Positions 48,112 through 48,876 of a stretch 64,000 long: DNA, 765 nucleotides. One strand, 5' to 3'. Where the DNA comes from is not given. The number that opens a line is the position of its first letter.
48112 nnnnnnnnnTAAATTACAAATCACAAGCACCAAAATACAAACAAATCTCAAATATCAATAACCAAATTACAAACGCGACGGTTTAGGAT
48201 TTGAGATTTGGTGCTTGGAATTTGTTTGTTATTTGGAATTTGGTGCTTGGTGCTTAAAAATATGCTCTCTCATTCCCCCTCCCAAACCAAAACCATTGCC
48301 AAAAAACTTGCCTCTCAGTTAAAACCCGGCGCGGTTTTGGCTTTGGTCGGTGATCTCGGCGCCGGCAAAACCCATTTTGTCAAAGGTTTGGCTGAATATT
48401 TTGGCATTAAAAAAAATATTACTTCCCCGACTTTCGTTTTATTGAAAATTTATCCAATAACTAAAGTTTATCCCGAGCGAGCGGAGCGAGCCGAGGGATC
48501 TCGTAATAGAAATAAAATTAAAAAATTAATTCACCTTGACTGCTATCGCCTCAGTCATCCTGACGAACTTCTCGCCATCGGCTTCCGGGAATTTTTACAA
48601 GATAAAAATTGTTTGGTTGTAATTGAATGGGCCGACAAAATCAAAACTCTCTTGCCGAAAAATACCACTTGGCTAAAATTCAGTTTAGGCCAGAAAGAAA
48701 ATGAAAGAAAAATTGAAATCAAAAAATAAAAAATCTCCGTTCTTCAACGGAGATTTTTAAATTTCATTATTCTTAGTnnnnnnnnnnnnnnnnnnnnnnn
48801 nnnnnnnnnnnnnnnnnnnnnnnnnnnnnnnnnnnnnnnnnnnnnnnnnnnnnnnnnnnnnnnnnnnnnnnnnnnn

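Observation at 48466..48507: MITE fragment inserted in frame inside the essential tsaE gene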

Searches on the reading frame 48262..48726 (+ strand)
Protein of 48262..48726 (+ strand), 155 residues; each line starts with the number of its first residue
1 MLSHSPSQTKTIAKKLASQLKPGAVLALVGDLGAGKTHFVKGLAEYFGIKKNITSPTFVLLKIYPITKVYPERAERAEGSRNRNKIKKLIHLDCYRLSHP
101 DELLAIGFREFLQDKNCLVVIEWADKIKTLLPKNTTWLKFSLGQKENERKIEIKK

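Call 10: search_protein_families(library=pfam, proteins=[window:48262-48726:+], max_evalue=0.01)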
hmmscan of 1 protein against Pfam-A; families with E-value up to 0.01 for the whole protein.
window:48262-48726:+ (155 aa): 2 families
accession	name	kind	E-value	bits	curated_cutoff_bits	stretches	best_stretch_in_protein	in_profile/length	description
PF02367.23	TsaE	-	4.9e-35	120.7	26.6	1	4-150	2-127/128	Threonylcarbamoyl adenosine biosynthesis protein TsaE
PF07693.20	KAP_NTPase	-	0.00032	20.5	20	1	9-142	5-90/293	KAP family P-loop domain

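Call 11: find_homologous_proteins(query=window:48262-48726:+, max_evalue=0.00001)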
Query window:48262-48726:+ (155 aa): 4144 proteins with E <= 0.00001 among 4285 candidates; the best 120 are listed.
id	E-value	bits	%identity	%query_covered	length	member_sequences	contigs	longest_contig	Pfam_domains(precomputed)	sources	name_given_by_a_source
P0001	5.2e-97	340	100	100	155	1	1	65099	PF02367.24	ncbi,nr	ncbi:MAG: tRNA (adenosine(37)-N6)-threonylcarbamoyltransferase complex ATPase subunit type 1 TsaE [P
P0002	3.1e-64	233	76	100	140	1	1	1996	PF02367.24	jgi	jgi:tRNA threonylcarbamoyladenosine biosynthesis protein TsaE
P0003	4.7e-64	233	68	99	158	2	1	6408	PF02367.24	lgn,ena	-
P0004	1.4e-58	215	66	99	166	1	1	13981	PF02367.24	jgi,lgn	jgi:tRNA threonylcarbamoyladenosine biosynthesis protein TsaE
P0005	4.7e-54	200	64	100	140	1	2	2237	PF02367.24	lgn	-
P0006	9.2e-54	199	60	100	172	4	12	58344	PF02367.24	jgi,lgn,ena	jgi:tRNA threonylcarbamoyladenosine biosynthesis protein TsaE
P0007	5.2e-51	191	68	99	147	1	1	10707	PF07693.21,PF02367.24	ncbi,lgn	-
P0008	9.4e-51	190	59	100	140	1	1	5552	PF02367.24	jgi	jgi:tRNA threonylcarbamoyladenosine biosynthesis protein TsaE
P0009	2.1e-49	185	59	97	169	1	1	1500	PF02367.24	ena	-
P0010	1.9e-48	182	58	97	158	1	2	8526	PF02367.24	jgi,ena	-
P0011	1.4e-47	179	57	99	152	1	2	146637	PF02367.24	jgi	-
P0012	3.0e-46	175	55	98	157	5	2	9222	PF02367.24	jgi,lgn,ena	-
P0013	7.2e-46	174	58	97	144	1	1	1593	PF02367.24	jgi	-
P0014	1.2e-45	173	57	98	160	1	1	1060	PF02367.24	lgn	-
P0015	1.6e-45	173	58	99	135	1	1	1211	PF02367.24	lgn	-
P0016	1.8e-45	173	57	97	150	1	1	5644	PF02367.24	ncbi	-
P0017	1.8e-44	169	59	99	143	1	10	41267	PF02367.24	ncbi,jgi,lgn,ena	-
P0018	3.6e-44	168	57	97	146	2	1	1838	PF02367.24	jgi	-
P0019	4.6e-44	168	54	99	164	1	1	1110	PF02367.24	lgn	-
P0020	9.7e-44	167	56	97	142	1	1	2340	PF02367.24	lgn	-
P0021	1.2e-43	167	52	99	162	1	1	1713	PF02367.24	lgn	-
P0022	1.4e-43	166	57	97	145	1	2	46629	PF02367.24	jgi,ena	jgi:tRNA threonylcarbamoyladenosine biosynthesis protein TsaE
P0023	2.3e-43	166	56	99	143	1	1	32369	PF02367.24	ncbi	ncbi:MAG: tRNA (adenosine(37)-N6)-threonylcarbamoyltransferase complex ATPase subunit type 1 TsaE [P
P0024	3.1e-43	165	53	98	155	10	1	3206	PF02367.24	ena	-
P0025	3.8e-43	165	50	97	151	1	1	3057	PF02367.24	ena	-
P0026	2.1e-42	163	55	97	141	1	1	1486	PF02367.24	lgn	-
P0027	5.3e-42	161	49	97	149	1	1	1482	PF02367.24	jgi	jgi:tRNA threonylcarbamoyladenosine biosynthesis protein TsaE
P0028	1.4e-41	160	52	99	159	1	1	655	PF02367.24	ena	-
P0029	1.8e-41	160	53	98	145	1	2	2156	PF02367.24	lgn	-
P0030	2.3e-41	159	51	96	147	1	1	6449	PF02367.24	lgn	-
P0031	2.3e-41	159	55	99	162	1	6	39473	PF02367.24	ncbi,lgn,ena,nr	ncbi:tRNA (adenosine(37)-N6)-threonylcarbamoyltransferase complex ATPase subunit type 1 TsaE [Candid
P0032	8.7e-41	157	53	97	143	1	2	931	PF02367.24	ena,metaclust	metaclust:\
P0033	1.3e-40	157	54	91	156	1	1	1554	PF02367.24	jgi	-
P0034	1.6e-40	156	48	100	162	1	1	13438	PF02367.24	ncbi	ncbi:MAG: tRNA (adenosine(37)-N6)-threonylcarbamoyltransferase complex ATPase subunit type 1 TsaE [C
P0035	2.1e-40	156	49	98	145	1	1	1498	PF02367.24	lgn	-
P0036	5.4e-40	155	54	99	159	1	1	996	PF02367.24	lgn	-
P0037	7.5e-40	154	53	97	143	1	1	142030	PF02367.24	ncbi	-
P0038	8.5e-40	154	53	99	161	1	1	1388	PF02367.24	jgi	jgi:tRNA threonylcarbamoyladenosine biosynthesis protein TsaE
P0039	1.2e-39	154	52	97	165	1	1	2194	PF02367.24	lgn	-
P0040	1.7e-39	153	46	97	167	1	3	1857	PF02367.24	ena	-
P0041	2.8e-39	152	54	97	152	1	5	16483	PF02367.24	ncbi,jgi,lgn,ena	-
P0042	2.8e-39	152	52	96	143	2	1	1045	PF02367.24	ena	-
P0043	3.0e-39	152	51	98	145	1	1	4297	PF02367.24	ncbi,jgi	-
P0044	7.3e-39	151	49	99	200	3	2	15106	PF02367.24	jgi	-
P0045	3.9e-38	149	56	99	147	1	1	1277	PF02367.24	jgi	jgi:tRNA threonylcarbamoyladenosine biosynthesis protein TsaE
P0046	8.0e-38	148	51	97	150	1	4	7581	PF02367.24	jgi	jgi:tRNA threonylcarbamoyladenosine biosynthesis protein TsaE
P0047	1.8e-37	147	53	80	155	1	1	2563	PF02367.24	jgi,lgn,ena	-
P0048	4.6e-37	145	49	99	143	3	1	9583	PF02367.24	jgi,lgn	jgi:tRNA threonylcarbamoyladenosine biosynthesis protein TsaE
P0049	9.0e-37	144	53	98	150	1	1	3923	PF02367.24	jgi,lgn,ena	-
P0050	1.0e-36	144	47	99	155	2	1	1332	PF02367.24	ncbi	-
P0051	1.4e-36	144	47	98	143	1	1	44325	PF02367.24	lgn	-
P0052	1.7e-36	143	51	99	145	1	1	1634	PF02367.24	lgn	-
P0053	3.6e-36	142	49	99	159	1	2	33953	PF02367.24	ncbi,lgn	-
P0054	4.6e-36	142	49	99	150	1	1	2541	PF02367.24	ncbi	-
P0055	1.5e-35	140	49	98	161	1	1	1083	PF02367.24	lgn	-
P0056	1.5e-35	140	48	95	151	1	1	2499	PF02367.24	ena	-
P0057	2.1e-35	140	50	98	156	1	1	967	PF02367.24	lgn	-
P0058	2.2e-35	140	51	88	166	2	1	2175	PF02367.24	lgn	-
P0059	2.7e-35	140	50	98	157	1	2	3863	PF02367.24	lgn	-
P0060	3.0e-35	139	47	98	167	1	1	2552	PF02367.24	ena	-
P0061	3.6e-35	139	47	99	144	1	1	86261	PF02367.24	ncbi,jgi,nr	ncbi:tRNA (adenosine(37)-N6)-threonylcarbamoyltransferase complex ATPase subunit type 1 TsaE [Candid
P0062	4.8e-35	139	47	99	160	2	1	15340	PF02367.24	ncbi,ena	-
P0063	5.1e-35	139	46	99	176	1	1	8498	PF02367.24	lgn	-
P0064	5.4e-35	139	50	98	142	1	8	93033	PF02367.24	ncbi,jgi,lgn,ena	-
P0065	5.8e-35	138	48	98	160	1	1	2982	PF02367.24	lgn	-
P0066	7.5e-35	138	51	98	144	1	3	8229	PF02367.24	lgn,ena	-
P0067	1.1e-34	138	51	98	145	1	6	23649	PF02367.24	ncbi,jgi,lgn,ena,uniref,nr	ncbi:MAG: tRNA (adenosine(37)-N6)-threonylcarbamoyltransferase complex ATPase subunit type 1 TsaE [C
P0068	1.4e-34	137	48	99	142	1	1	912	PF02367.24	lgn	-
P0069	1.5e-34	137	48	98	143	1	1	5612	PF02367.24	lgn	-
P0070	2.1e-34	137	45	100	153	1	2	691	PF02367.24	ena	-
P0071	3.1e-34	136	45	99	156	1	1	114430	PF02367.24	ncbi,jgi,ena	ncbi:MAG: tRNA (adenosine(37)-N6)-threonylcarbamoyltransferase complex ATPase subunit type 1 TsaE [P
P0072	3.2e-34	136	49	98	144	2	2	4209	PF02367.24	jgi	-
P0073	3.3e-34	136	46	98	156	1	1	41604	PF02367.24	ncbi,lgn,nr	ncbi:MAG: tRNA (adenosine(37)-N6)-threonylcarbamoyltransferase complex ATPase subunit type 1 TsaE [b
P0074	3.8e-34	136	55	93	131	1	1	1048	PF02367.24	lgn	-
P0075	4.0e-34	136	46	100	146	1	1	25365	PF02367.24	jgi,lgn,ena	-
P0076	5.8e-34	135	47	97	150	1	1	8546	PF02367.24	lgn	-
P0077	6.9e-34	135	47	99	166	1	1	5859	PF02367.24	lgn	-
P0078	7.5e-34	135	44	99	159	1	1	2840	PF02367.24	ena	-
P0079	8.2e-34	135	46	97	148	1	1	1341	PF02367.24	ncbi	-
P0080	8.4e-34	135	45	97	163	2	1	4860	PF02367.24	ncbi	-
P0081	9.3e-34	135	43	99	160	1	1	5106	PF02367.24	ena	-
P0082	1.0e-33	134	48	99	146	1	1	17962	PF02367.24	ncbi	ncbi:MAG: tRNA (adenosine(37)-N6)-threonylcarbamoyltransferase complex ATPase subunit type 1 TsaE [P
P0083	1.1e-33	134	53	84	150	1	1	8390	PF02367.24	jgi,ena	-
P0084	1.3e-33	134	49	92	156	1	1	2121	PF02367.24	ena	-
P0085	1.5e-33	134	44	98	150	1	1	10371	PF02367.24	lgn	-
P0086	2.4e-33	133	47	98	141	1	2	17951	PF02367.24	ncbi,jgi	jgi:tRNA threonylcarbamoyladenosine biosynthesis protein TsaE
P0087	2.5e-33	133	48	90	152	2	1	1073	PF02367.24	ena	-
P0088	2.8e-33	133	46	100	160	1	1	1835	PF02367.24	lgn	-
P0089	2.8e-33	133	47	98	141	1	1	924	PF02367.24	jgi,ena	-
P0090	4.3e-33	132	51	97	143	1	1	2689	PF02367.24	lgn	-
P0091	4.7e-33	132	43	100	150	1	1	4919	PF02367.24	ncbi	ncbi:MAG: tRNA (adenosine(37)-N6)-threonylcarbamoyltransferase complex ATPase subunit type 1 TsaE [b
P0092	5.9e-33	132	51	86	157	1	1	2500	PF02367.24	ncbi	-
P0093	6.8e-33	132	48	98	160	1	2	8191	PF02367.24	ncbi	-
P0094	7.2e-33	132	47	94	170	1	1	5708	PF02367.24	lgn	-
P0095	7.3e-33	132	49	95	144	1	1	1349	PF02367.24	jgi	-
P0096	7.4e-33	132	46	100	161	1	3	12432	PF02367.24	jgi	-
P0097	7.6e-33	132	47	99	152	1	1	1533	PF02367.24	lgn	-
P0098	7.9e-33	132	44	97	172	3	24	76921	PF02367.24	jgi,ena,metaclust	metaclust:\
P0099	8.4e-33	131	51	97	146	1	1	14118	PF02367.24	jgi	jgi:tRNA threonylcarbamoyladenosine biosynthesis protein TsaE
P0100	8.8e-33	131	41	97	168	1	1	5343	PF02367.24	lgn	-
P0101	9.5e-33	131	47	99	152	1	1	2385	PF02367.24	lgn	-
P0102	1.1e-32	131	45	99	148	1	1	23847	PF02367.24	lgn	-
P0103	1.2e-32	131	46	100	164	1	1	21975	PF02367.24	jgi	jgi:tRNA threonylcarbamoyladenosine biosynthesis protein TsaE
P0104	1.2e-32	131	49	97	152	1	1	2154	PF02367.24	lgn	-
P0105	1.3e-32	131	44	99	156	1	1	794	PF02367.24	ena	-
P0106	1.4e-32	131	44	95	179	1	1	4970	PF02367.24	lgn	-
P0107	1.7e-32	130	48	96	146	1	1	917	PF02367.24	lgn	-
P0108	1.8e-32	130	46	99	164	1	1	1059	PF02367.24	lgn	-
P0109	2.0e-32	130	49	98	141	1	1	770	PF02367.24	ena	-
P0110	2.4e-32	130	49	90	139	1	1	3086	PF02367.24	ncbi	-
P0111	2.5e-32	130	47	97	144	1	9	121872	PF02367.24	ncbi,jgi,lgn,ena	-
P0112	2.6e-32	130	48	95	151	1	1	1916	PF02367.24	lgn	-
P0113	2.7e-32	130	47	97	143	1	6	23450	PF02367.24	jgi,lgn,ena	-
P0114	3.4e-32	129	44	96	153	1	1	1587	PF02367.24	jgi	jgi:tRNA threonylcarbamoyladenosine biosynthesis protein TsaE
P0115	3.8e-32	129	44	99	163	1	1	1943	PF02367.24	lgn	-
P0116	4.1e-32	129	48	99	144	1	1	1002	PF02367.24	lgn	-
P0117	4.3e-32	129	47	98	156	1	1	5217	PF02367.24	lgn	-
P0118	4.6e-32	129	48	98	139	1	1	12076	PF02367.24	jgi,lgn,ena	-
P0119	4.7e-32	129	47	96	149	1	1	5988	PF02367.24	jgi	jgi:tRNA threonylcarbamoyladenosine biosynthesis protein TsaE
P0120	4.8e-32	129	49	98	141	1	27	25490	PF02367.24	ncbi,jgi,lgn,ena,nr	ncbi:MAG TPA: tRNA (adenosine(37)-N6)-threonylcarbamoyltransferase complex ATPase subunit type 1 Tsa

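Call 16: find_encoding_contigs(protein=P0002, flank=3000, max_places=3)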
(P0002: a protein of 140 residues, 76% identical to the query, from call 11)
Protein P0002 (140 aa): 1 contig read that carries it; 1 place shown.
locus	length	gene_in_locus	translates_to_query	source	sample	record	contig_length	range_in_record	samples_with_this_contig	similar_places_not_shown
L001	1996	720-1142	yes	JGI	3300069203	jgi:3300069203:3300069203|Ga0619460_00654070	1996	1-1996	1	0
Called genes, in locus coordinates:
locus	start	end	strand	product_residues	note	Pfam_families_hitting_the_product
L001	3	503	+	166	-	?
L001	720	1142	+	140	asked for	PF02367:TsaE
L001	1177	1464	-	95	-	-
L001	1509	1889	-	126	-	PF08378:NERD (faint), PF02021:UPF0102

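Call 17: find_encoding_contigs(protein=P0003, flank=5000, max_places=3)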
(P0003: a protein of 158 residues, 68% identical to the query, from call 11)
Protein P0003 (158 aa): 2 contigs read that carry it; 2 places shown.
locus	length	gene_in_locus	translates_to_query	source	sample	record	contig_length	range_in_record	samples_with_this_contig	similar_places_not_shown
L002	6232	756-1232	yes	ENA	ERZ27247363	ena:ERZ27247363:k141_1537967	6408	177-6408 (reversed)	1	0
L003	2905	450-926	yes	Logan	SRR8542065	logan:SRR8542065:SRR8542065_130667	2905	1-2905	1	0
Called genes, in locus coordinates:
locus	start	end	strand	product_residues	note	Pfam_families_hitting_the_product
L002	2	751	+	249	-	?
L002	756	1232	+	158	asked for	PF02367:TsaE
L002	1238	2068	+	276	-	-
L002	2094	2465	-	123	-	PF08378:NERD (weak), PF02021:UPF0102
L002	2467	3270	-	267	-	PF20772:TACO1_YebC_N, PF01709:Transcrip_reg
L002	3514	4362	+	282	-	PF13489:Methyltransf_23, PF08241:Methyltransf_11, PF08242:Methyltransf_12, PF13649:Methyltransf_25, PF13847:Methyltransf_31 (faint)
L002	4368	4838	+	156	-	PF02075:RuvC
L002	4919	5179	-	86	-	-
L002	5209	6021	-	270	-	PF01978:TrmB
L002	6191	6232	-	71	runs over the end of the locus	?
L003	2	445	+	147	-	?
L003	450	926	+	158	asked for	PF02367:TsaE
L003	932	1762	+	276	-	-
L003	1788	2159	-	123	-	PF08378:NERD (weak), PF02021:UPF0102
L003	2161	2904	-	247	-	?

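Call 18: list_cluster_members(proteins=[P0001, P0003, P0004])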
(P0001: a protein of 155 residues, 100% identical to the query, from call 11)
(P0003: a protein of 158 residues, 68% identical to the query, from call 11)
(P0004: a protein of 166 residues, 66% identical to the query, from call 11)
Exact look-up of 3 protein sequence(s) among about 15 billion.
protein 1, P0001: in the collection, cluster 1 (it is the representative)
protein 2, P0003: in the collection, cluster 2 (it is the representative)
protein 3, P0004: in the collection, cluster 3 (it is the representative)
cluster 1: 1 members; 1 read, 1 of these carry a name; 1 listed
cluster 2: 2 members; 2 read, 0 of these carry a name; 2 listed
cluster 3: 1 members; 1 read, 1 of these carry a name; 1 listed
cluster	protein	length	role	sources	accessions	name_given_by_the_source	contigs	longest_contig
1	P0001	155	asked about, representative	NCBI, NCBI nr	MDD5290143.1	MAG: tRNA (adenosine(37)-N6)-threonylcarbamoyltransferase complex ATPase subunit type 1 ... | tRNA (adenosine(37)-N6)-threonylcarbamoyltransferase complex ATPase subunit type 1 TsaE ...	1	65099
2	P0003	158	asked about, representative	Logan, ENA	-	-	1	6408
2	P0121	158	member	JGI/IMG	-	-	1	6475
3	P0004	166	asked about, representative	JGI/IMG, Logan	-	tRNA threonylcarbamoyladenosine biosynthesis protein TsaE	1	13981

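Call 20: find_related_loci(query=A1, collection=genome_contigs, flank=10000)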
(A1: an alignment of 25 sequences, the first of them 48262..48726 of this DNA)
Query A1 (155 aa) in genome_contigs; peptide patterns used: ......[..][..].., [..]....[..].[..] (x = any residue, [..] = any of these).
600 stretches matched a pattern (row limit reached: there are more); 576 encode a relative of the query (tblastn E <= 1e-3); the best 80 are kept; 80 distinct loci.
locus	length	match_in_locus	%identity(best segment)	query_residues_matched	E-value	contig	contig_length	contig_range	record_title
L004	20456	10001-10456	54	1-153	8e-52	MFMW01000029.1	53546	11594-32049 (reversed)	MAG: Candidatus Kuenenbacteria bacterium RIFCSPHIGHO2_02_FULL_39_13 rifcsphigho2_02_scaffold_622, whole genome shotgun s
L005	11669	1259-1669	59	3-155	2e-51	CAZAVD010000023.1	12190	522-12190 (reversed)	MAG TPA_asm: uncultured Gammaproteobacteria bacterium isolate SRP200020_co1_195 genome assembly, contig: NODE_7039_lengt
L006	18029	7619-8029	52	2-153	2e-49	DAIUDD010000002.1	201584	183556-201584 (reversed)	MAG TPA_asm: Patescibacteria group bacterium isolate CTOTU18519 NODE_44_length_201584_cov_13.710846, whole genome shotgu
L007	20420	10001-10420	47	3-155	2e-43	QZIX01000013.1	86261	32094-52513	MAG: Candidatus Parcubacteria bacterium isolate SURF_54 contig-100_239_length_86261_read_count_783248, whole genome shot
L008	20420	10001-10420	49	2-155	2e-42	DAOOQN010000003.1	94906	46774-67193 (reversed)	MAG TPA_asm: bacterium isolate AMR_MDS_2570 NODE_220_length_94906_cov_13.601333, whole genome shotgun sequence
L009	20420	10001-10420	51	2-155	3e-42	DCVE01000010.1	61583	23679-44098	MAG TPA_asm: Patescibacteria group bacterium UBA2196 UBA2196_contig_1443, whole genome shotgun sequence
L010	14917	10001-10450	46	1-153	1e-41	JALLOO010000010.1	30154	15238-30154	Patescibacteria group bacterium AH-259-L05 AH-259-L05_NODE_10, whole genome shotgun sequence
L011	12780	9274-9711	43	3-154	2e-40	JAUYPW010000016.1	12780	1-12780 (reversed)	MAG: bacterium isolate C4_metabat.bin.59 C4_k141_121504, whole genome shotgun sequence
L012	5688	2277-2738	45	2-154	8e-40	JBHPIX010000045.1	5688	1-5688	Patescibacteria group bacterium isolate SAG AM-312-K06 AM-312-K06_NODE_45, whole genome shotgun sequence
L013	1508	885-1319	43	3-154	1e-40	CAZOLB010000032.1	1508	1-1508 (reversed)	MAG TPA_asm: uncultured Gammaproteobacteria bacterium isolate SRP098346_co1_19 genome assembly, contig: NODE_169213_leng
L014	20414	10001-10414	48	3-154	1e-39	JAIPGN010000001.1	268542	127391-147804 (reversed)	MAG: Patescibacteria group bacterium isolate Tobar13.5m-G50 Tobar13-5m-C28, whole genome shotgun sequence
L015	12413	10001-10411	47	1-152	9e-39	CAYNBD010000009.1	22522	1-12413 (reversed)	MAG TPA_asm: uncultured Gammaproteobacteria bacterium isolate binchicken_co129_838 genome assembly, contig: NODE_6405_le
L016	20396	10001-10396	43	1-140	6e-39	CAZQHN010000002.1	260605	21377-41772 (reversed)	MAG TPA_asm: uncultured Gammaproteobacteria bacterium isolate SRP263991_co5_264 genome assembly, contig: NODE_49_length_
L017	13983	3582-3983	46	2-152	1e-38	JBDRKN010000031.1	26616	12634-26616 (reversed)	MAG: bacterium isolate MEGAHIT-group-1.725 k141_3942100, whole genome shotgun sequence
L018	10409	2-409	45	5-155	2e-38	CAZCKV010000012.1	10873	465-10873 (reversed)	MAG TPA_asm: uncultured Gammaproteobacteria bacterium isolate SRP178699_co1_504 genome assembly, contig: NODE_8262_lengt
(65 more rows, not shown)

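Call 24: find_encoding_contigs(protein=P0004, flank=7000, max_places=1)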
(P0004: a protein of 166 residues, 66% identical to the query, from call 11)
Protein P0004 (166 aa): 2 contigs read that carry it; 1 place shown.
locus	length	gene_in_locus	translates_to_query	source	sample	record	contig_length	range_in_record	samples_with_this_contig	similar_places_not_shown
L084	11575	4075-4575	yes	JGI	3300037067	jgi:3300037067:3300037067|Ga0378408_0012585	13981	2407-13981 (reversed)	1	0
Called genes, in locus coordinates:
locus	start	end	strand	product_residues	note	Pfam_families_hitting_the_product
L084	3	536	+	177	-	?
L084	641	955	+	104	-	-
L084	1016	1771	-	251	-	PF00781:DAGK_cat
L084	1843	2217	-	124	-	PF04519:Bactofilin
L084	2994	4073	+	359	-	PF00814:TsaD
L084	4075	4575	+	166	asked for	PF02367:TsaE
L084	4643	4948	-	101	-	-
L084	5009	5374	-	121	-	PF08378:NERD (weak), PF02021:UPF0102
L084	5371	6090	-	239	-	PF20772:TACO1_YebC_N, PF01709:Transcrip_reg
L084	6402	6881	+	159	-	PF02075:RuvC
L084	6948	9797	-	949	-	PF02739:5_3_exonuc_N, PF01367:5_3_exonuc, PF01612:DNA_pol_A_exo1, PF22619:DNA_polI_exo1, PF00476:DNA_pol_A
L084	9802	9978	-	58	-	-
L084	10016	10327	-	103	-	-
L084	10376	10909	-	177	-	PF20221:DUF6580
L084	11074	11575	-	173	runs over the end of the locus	PF14478:DUF4430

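Call 25: find_encoding_contigs(protein=P0012, flank=5000, max_places=1)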
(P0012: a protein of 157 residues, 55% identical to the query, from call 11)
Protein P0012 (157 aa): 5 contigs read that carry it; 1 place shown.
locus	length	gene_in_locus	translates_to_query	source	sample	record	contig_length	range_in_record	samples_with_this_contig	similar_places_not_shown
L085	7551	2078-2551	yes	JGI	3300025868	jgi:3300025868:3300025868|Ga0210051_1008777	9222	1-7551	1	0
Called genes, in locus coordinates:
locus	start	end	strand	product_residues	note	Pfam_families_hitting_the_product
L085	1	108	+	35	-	?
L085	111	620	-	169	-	-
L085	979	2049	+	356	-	PF00814:TsaD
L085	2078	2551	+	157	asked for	PF02367:TsaE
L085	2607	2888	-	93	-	-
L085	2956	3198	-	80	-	-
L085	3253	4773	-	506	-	PF13541:ChlI, PF00158:Sigma54_activat (faint), PF01078:Mg_chelatase, PF07728:AAA_5 (faint), PF00493:MCM (weak), PF13335:Mg_chelatase_C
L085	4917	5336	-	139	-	PF01252:Peptidase_A8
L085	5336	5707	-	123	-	PF01258:zf-dskA_traR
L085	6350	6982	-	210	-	PF01746:tRNA_m1G_MT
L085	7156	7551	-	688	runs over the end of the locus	?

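Call 26: find_encoding_contigs(protein=P0009, flank=2000, max_places=1)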
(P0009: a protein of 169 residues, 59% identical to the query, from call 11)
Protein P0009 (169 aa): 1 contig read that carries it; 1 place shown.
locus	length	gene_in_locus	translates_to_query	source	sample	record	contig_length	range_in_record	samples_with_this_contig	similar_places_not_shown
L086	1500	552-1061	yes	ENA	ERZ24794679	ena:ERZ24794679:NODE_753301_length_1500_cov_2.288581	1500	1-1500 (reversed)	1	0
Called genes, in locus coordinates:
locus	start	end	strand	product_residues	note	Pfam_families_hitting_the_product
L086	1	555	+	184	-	?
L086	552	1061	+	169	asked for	PF02367:TsaE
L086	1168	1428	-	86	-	-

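Call 27: find_encoding_contigs(protein=P0005, flank=2500, max_places=1)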
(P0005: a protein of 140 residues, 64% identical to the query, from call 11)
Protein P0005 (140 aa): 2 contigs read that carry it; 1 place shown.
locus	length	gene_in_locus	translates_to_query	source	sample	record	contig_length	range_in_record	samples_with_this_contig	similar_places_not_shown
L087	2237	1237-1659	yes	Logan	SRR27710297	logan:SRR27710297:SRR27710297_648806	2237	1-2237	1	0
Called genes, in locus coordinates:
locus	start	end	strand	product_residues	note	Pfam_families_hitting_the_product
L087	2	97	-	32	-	?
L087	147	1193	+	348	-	PF00814:TsaD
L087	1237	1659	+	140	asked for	PF02367:TsaE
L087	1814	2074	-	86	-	-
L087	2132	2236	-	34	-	?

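Call 35: predict_structure(alignment_id=A1)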
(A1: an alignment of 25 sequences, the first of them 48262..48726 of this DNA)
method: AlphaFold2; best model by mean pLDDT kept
length: 155 residues; sequences in the alignment: 25
mean_pLDDT: 86.3   pTM: 0.82
mean pLDDT of the five models: 86.3, 86.2, 85.1, 84.4, 82.9
residues with pLDDT >= 90: 101; 70-90: 30; 50-70: 14; < 50: 10
segments of 3 or more residues with pLDDT < 50: 73-82
pLDDT, mean of each block of 10 residues (from residue 1): 95 94 95 91 91 67 81 46 76 90 89 95 94 96 92 89
secondary structure, 60 per line:
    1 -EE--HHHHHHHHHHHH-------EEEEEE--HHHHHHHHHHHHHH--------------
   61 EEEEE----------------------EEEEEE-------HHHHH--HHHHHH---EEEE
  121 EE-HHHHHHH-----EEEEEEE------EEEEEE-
elements in order: H6-17 E25-30 H33-46 E61-65 E88-93 H101-105 H108-113 E117-122 H124-130 E136-142 E149-154
